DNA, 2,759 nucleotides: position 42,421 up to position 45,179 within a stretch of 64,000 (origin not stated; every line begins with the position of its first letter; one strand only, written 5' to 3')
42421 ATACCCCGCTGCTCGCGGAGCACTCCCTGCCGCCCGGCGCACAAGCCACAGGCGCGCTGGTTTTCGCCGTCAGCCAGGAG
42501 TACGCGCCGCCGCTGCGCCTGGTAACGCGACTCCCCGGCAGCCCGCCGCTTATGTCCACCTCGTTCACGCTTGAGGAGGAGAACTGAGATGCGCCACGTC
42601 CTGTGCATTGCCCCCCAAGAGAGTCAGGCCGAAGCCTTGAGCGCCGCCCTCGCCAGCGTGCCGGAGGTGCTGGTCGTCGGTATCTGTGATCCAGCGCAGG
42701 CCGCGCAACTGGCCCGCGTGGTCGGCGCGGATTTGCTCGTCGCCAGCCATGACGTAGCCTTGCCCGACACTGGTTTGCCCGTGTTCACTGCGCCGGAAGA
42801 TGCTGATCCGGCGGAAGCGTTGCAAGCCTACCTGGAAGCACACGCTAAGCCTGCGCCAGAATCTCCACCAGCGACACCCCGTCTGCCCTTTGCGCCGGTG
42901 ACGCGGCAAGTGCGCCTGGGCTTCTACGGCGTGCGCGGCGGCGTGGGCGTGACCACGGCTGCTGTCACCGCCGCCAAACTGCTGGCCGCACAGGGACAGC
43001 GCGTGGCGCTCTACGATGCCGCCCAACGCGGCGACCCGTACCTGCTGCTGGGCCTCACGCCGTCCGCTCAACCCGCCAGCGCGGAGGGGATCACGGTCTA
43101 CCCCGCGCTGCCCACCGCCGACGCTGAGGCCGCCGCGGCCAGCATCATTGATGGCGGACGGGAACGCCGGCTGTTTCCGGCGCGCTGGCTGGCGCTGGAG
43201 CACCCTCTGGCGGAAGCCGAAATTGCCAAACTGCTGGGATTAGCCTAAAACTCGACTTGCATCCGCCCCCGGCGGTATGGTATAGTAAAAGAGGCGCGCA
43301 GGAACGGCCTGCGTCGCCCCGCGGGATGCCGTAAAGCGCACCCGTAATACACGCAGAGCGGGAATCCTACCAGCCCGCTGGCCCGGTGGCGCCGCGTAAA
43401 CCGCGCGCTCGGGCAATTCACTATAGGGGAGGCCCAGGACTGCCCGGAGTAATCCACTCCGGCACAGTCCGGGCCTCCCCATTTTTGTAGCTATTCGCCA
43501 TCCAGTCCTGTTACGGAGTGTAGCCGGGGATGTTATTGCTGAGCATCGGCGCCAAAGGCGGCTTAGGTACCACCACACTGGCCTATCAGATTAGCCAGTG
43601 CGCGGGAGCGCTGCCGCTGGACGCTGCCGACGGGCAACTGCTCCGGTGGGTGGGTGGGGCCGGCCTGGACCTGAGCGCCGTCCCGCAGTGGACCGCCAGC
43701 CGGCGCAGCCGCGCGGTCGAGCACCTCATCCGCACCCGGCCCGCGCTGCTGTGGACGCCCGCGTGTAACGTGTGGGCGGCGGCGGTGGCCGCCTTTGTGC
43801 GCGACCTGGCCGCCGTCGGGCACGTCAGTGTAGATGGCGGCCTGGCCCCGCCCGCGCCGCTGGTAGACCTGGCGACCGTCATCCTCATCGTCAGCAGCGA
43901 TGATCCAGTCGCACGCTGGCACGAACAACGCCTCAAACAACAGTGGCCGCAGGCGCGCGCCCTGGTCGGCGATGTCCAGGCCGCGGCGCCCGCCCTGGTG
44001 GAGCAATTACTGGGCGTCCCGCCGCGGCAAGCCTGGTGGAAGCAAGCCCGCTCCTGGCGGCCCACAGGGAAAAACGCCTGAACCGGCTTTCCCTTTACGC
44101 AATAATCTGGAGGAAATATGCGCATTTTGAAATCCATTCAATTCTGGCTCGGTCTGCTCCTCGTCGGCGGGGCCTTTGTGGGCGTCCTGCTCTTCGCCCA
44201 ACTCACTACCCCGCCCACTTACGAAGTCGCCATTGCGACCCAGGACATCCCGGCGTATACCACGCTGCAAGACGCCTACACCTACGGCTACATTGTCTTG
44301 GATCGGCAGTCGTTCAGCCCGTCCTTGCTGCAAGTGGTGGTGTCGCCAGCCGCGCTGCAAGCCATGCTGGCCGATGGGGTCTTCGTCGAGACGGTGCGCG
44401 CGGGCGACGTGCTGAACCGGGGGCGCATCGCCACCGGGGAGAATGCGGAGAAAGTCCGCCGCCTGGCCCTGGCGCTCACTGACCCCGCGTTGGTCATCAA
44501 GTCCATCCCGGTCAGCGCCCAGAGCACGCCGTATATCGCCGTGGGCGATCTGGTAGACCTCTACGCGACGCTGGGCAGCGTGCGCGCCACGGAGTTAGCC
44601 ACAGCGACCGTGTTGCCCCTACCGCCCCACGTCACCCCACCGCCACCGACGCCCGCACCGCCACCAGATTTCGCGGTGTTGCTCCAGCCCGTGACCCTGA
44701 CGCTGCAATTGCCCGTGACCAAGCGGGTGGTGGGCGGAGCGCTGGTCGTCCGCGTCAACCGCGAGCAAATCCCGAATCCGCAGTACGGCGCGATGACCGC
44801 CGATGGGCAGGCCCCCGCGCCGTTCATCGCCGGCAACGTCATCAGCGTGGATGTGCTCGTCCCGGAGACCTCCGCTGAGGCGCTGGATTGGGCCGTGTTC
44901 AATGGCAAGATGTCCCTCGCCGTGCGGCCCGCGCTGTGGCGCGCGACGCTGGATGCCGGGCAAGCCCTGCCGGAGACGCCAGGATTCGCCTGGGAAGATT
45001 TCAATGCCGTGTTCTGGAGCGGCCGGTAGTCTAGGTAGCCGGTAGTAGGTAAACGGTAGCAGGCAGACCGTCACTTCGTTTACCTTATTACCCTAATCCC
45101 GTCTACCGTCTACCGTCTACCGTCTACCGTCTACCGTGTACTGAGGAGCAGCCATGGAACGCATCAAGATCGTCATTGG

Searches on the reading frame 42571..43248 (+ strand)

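Call 50: search_protein_families(library=pfam, proteins=[window:42571-43248:+], max_evalue=0.1)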
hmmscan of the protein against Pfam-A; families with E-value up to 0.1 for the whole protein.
window:42571-43248:+ (225 aa): 5 families
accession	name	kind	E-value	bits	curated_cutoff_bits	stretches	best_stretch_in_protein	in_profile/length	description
PF01656.29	CbiA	-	0.00051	20.4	25.4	1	121-151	6-36/125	CobQ/CobB/MinD/ParA nucleotide binding domain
PF06564.18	CBP_BcsQ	-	0.0011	19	21.3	1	116-152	4-40/234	Cellulose biosynthesis protein BcsQ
PF07015.17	VirC1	-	0.002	18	24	1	118-151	6-39/231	VirC1 protein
PF13614.12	AAA_31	-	0.0025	18.2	27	1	119-152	7-40/177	AAA domain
PF10609.15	ParA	-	0.025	14.5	27.1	1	122-152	12-42/246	NUBPL iron-transfer P-loop NTPase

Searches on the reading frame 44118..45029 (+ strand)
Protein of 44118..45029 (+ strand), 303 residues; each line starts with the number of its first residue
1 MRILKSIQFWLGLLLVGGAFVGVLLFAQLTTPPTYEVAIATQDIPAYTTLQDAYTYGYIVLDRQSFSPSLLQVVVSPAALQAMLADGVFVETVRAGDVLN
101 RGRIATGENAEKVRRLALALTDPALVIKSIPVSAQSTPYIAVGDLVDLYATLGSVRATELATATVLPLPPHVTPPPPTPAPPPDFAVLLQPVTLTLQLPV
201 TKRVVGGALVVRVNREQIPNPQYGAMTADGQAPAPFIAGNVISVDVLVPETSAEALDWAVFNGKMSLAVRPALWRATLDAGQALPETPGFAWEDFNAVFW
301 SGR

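Call 50: search_protein_families(library=pfam, proteins=[window:44118-45029:+], max_evalue=0.1)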
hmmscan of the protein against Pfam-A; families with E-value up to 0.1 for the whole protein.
window:44118-45029:+ (303 aa): 1 family
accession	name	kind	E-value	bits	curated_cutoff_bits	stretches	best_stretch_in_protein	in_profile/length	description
PF13664.11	DUF4149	-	0.089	13.5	24.6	0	7-51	3-45/102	Domain of unknown function (DUF4149)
